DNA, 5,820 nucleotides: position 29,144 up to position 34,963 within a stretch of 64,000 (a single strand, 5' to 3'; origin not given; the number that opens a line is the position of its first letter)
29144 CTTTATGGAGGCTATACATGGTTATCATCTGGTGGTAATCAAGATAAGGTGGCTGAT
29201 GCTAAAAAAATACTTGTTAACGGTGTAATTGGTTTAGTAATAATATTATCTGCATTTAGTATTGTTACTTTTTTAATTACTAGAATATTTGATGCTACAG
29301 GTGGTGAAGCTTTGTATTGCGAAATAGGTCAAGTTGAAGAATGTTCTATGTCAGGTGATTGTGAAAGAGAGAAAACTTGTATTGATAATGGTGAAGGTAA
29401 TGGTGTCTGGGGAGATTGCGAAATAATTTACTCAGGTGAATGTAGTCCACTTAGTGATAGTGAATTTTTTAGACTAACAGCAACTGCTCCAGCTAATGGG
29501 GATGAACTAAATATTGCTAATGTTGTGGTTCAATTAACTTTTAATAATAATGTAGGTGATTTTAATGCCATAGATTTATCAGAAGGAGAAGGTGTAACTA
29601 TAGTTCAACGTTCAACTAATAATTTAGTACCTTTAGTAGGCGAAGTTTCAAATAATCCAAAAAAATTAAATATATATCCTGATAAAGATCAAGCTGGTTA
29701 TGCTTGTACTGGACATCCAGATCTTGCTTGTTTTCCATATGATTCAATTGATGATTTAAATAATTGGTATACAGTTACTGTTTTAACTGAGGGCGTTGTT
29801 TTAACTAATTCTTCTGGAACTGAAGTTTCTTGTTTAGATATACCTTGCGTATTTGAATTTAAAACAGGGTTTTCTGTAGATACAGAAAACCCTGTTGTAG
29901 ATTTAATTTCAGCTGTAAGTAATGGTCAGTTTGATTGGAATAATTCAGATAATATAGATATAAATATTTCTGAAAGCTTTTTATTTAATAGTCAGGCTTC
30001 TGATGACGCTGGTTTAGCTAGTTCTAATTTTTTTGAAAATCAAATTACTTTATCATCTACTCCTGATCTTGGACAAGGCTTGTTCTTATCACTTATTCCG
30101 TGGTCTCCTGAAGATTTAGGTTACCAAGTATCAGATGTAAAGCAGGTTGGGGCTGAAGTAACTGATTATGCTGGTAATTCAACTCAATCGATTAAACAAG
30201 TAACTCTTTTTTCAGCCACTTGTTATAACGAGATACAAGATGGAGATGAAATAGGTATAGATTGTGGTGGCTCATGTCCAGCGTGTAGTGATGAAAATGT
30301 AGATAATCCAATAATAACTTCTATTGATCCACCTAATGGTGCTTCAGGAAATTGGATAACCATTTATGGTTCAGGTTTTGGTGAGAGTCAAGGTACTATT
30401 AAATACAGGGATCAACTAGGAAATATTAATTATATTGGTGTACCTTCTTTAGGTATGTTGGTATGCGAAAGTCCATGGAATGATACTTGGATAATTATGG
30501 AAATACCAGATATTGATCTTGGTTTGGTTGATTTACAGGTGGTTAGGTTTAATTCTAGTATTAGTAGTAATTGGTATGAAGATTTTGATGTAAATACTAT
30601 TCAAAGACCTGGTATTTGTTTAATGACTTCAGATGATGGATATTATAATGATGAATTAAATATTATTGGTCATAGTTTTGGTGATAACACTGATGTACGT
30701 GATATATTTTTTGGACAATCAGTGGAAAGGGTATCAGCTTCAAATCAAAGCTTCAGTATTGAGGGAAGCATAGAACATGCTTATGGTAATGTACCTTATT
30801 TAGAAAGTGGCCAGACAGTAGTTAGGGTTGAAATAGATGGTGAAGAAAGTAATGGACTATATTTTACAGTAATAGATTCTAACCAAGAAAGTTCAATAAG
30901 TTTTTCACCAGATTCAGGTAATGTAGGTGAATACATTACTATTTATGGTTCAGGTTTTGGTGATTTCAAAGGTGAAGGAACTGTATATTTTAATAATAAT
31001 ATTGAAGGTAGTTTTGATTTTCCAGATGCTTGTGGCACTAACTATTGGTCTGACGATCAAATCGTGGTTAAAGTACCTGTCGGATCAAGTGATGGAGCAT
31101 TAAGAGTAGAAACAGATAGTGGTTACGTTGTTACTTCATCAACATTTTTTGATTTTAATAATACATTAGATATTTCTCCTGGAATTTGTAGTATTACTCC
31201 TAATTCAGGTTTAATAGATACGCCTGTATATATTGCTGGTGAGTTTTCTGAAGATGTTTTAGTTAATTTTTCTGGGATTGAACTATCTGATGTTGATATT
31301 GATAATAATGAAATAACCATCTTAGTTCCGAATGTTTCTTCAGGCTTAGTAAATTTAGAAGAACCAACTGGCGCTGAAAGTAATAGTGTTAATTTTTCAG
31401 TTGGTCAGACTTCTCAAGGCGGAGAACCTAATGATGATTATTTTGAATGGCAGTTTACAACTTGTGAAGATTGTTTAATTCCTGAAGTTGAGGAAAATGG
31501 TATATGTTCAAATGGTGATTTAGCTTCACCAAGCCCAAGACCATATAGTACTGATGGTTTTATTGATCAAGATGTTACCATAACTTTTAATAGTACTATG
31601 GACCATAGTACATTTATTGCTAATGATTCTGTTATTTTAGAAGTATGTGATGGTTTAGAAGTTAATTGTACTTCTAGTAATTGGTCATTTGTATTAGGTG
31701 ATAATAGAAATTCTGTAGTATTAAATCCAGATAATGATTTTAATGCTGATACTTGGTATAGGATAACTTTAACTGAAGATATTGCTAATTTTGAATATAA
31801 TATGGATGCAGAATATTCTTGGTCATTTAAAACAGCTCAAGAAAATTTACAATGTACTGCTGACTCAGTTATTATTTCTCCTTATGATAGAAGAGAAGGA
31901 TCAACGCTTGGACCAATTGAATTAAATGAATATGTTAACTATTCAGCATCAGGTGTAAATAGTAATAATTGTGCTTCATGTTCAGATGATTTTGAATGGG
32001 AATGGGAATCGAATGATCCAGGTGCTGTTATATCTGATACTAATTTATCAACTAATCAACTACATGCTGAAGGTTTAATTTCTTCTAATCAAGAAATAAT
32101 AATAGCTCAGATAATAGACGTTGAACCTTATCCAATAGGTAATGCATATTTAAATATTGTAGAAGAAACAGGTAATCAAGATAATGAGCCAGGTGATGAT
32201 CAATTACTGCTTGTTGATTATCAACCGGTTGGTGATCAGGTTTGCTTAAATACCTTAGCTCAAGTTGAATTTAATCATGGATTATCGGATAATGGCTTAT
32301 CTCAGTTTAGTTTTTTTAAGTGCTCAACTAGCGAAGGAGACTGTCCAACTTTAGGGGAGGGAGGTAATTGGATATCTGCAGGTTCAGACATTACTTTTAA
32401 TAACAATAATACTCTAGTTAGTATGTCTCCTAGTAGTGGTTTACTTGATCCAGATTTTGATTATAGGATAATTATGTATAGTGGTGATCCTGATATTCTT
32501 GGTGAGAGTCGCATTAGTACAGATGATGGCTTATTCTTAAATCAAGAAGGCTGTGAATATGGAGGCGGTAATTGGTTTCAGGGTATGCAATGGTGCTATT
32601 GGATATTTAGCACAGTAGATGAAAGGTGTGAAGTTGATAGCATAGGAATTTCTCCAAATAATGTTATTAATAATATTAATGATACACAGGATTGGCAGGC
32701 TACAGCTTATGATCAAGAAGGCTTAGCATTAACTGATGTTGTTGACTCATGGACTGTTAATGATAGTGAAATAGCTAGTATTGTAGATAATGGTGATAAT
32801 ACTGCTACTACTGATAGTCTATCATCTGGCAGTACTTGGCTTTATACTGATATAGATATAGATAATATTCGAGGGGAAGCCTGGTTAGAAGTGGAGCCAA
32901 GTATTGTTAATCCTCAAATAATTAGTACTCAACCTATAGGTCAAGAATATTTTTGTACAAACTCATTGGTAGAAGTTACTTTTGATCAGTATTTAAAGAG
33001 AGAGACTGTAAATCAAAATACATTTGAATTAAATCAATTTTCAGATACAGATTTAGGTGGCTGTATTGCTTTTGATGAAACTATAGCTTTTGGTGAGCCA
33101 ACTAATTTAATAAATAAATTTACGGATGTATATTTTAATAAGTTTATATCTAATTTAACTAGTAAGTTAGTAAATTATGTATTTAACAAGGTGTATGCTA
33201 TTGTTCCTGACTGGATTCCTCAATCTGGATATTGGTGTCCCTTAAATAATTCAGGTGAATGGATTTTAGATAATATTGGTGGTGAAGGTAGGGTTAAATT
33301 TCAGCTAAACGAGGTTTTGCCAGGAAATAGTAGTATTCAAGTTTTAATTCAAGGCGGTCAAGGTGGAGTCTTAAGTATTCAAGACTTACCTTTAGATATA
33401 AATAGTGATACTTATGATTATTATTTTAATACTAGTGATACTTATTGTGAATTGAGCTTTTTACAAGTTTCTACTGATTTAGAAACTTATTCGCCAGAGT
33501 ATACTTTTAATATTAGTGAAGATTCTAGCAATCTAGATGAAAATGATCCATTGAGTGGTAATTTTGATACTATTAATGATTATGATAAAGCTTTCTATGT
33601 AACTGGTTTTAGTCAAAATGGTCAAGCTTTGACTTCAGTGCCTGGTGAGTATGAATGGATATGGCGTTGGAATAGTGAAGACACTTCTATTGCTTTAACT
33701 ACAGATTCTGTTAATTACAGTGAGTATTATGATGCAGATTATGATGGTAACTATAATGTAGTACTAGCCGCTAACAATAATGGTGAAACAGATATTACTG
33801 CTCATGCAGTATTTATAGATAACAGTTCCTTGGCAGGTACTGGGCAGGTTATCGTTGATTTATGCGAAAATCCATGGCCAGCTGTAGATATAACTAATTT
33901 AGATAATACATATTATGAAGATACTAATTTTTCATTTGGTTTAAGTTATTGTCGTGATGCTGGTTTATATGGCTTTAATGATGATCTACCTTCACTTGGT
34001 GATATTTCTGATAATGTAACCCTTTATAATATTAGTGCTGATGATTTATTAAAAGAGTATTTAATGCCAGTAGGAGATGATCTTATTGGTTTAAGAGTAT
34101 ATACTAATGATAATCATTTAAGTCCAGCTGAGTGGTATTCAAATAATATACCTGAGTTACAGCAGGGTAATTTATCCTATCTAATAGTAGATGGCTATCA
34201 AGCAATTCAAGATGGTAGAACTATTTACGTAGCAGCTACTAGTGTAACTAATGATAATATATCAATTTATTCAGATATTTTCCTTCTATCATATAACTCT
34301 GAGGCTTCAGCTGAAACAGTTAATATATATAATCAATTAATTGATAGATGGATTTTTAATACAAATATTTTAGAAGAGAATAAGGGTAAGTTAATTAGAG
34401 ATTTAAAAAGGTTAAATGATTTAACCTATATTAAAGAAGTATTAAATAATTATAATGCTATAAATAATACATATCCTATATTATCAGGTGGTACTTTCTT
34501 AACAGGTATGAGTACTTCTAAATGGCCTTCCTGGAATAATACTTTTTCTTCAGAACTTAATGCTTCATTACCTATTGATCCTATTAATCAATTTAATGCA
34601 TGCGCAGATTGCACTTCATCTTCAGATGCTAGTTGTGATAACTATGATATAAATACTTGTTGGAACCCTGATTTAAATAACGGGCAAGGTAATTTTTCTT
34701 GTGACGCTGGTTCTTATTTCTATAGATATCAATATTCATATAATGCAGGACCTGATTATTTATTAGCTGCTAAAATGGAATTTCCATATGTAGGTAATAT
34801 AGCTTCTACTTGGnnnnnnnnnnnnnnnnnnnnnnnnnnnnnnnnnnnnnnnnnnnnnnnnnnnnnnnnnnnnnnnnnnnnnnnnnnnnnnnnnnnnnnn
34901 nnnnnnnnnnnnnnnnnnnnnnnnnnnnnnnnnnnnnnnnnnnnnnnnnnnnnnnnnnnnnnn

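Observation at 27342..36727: Two translationally coupled giant surface proteins sharing a VirB2/TrbC-like (T4SS-pilin-like) N-terminal anchor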

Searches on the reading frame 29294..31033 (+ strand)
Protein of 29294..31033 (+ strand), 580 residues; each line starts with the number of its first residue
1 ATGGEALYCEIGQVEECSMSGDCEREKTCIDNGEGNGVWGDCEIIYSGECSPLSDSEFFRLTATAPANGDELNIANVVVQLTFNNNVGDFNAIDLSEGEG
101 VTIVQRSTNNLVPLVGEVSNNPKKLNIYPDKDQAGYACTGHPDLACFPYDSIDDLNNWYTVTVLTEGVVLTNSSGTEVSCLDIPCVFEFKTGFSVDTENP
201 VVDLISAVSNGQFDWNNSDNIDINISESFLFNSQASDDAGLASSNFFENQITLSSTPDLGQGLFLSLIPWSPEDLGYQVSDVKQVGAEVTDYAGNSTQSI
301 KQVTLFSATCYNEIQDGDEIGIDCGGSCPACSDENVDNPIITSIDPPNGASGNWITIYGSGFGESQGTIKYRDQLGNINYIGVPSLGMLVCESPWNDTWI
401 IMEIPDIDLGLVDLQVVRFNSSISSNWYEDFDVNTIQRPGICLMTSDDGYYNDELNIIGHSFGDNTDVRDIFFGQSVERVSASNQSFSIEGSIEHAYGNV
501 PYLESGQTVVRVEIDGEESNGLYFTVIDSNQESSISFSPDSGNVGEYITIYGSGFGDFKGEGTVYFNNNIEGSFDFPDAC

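Call 39: search_protein_families(library=pfam, proteins=[window:29294-31033:+], max_evalue=0.05)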
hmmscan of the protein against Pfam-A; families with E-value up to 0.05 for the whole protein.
window:29294-31033:+ (580 aa): 1 family
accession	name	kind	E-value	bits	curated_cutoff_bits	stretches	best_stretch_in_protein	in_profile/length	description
PF01833.30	TIG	-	3.1e-06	27.5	20.9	2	339-392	1-55/84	IPT/TIG domain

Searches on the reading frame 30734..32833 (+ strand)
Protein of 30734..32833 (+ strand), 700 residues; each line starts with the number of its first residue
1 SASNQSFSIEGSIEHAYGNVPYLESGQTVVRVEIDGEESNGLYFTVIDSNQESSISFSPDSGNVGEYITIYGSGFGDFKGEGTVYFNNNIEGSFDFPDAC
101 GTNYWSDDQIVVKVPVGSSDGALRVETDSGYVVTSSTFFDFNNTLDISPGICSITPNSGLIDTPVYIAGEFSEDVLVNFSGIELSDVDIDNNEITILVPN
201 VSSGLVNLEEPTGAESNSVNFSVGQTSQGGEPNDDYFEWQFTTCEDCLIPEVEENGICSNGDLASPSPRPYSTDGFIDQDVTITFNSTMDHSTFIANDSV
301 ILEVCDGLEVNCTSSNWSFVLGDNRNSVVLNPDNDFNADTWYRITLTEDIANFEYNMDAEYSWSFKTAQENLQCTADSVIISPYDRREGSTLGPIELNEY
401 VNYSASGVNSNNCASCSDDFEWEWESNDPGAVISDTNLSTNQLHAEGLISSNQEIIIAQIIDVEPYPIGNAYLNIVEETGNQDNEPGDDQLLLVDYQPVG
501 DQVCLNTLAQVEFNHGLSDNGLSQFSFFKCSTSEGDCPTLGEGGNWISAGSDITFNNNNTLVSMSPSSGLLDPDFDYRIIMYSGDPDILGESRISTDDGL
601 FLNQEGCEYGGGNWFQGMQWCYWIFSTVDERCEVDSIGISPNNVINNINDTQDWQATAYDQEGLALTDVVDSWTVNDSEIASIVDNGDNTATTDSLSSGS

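Call 39: search_protein_families(library=pfam, proteins=[window:30734-32833:+], max_evalue=0.05)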
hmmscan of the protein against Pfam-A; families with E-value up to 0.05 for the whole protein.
window:30734-32833:+ (700 aa): 2 families
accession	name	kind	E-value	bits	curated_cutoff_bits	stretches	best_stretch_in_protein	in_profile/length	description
PF13205.12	Big_5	-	3.6e-11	44.2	23.6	1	267-367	11-105/105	Bacterial Ig-like domain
PF01833.30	TIG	-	7e-08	32.8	20.9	2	56-138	5-81/84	IPT/TIG domain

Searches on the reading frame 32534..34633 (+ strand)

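Call 39: search_protein_families(library=pfam, proteins=[window:32534-34633:+], max_evalue=0.05)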
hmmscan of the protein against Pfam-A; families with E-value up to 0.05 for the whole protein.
window:32534-34633:+ (700 aa): 1 family
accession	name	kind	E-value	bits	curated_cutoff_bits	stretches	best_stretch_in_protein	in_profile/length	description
PF13205.12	Big_5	-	0.021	15.9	23.6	0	126-165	4-45/105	Bacterial Ig-like domain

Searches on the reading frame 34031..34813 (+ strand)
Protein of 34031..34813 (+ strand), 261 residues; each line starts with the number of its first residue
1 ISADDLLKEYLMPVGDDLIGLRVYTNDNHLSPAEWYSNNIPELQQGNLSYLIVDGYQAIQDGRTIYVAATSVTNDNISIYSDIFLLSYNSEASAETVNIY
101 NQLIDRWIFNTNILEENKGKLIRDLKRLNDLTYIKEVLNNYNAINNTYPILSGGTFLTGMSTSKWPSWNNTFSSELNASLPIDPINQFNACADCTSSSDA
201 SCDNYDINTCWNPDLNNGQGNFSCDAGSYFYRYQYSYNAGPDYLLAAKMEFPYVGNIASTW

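Call 51: search_solved_structures(query=window:34031-34813:+, max_evalue=1, show_alignments=1)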
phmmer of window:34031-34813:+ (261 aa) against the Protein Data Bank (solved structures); distinct sequences matched with E-value up to 1: 0.

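Call 54: find_homologous_proteins(query=window:34031-34813:+, max_evalue=0.001)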
Query window:34031-34813:+: 455 candidates shared short words with the query, none scored E <= 0.001.

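Call 66: predict_structure(alignment_id=A2)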
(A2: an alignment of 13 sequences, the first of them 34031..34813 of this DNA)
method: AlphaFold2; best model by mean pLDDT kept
length: 261 residues; sequences in the alignment: 13
mean_pLDDT: 82.0   pTM: 0.73
mean pLDDT of the five models: 82.0, 80.9, 77.3, 75.2, 74.0
residues with pLDDT >= 90: 101; 70-90: 107; 50-70: 46; < 50: 7
segments of 3 or more residues with pLDDT < 50: 254-260
pLDDT, mean of each block of 10 residues (from residue 1): 81 95 88 91 92 92 92 65 93 96 89 77 86 91 91 75 87 93 78 61 73 74 72 74 80 49 50
secondary structure, 60 per line:
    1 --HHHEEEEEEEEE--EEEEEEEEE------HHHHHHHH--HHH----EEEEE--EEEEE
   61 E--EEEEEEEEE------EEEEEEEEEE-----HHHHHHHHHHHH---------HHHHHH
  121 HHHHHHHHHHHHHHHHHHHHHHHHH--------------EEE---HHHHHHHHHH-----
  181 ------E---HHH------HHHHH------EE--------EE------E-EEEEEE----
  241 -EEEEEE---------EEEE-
elements in order: E6-14 E17-25 H32-39 E49-53 E56-61 E64-72 E79-88 H94-105 H115-145 E160-162 H166-175 H200-204 E231-236 E242-247 E257-260

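Call 69: fold_search(model_id=the predicted structure, library=pdb)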
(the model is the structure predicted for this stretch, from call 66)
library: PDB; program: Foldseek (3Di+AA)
matches with E <= 10: 1047; with E <= 0.001: 0
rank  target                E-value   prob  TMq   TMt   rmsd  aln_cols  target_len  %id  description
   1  7q06_E                6.3e-02  0.16  0.14  0.10  16.8       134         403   13  Crystal structure of TPADO in complex with 2-OH-TPA (released 2022-03-30)
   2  7q05_E                6.3e-02  0.16  0.14  0.10  16.7       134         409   13  Crystal structure of TPADO in complex with TPA (released 2022-03-30)
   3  8cht_D                7.1e-02  0.38  0.16  0.25  12.1       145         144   14  Crystal structure of human PURA (fragment Glu57-Glu212, PUR repeat I and II) (released 2024-02-21)
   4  9mvg_D                7.9e-02  0.85  0.24  0.42  13.3       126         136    7  Structure of SciW variant L66A bound to the Rhs1 transmembrane domain (released 2026-01-28)
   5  7q05_D                7.9e-02  0.16  0.13  0.09  15.7       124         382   14  Crystal structure of TPADO in complex with TPA (released 2022-03-30)
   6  7q04_E                7.9e-02  0.15  0.13  0.09  16.3       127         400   14  Crystal structure of TPADO in a substrate-free state (released 2022-04-06)
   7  9mvg_E                8.4e-02  0.77  0.22  0.38   7.2       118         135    8  Structure of SciW variant L66A bound to the Rhs1 transmembrane domain (released 2026-01-28)
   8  6vlz_f                8.9e-02  0.14  0.11  0.17  14.6       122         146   11  Structure of the human mitochondrial ribosome-EF-G1 complex (ClassI) (released 2020-08-05)
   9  3gek_C                9.4e-02  0.23  0.13  0.22   9.4       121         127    9  Crystal structure of putative thioesterase yhdA from Lactococcus lactis. Northeast Structural Genomics Consortium Targ (released 2009-03-17)
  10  7vju_E                9.4e-02  0.16  0.14  0.10  16.1       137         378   13  Crystal Structure of terephthalate dioxygenase from Comamonas testosteroni KF1 (released 2022-04-13)
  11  7q04_F                9.9e-02  0.15  0.13  0.09  15.6       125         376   14  Crystal structure of TPADO in a substrate-free state (released 2022-04-06)
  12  9hv0                  9.9e-02  0.08  0.15  0.05  18.6       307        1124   12  CryoEM map of the large glutamate dehydrogenase composed of 180 kDa subunits from Mycobacterium smegmatis obtained in th (released 2026-01-14)
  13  6xrr_B                1.1e-01  0.80  0.23  0.37   7.0       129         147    8  Structure of SciW bound to the Rhs1 Transmembrane Domain from Salmonella typhimurium (released 2020-12-30)
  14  2xb3                  1.1e-01  0.38  0.19  0.27   8.3       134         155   11  The Structure of Cyanobacterial PsbP (released 2010-08-25)
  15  7q04_D                1.1e-01  0.16  0.13  0.10  13.3       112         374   14  Crystal structure of TPADO in a substrate-free state (released 2022-04-06)
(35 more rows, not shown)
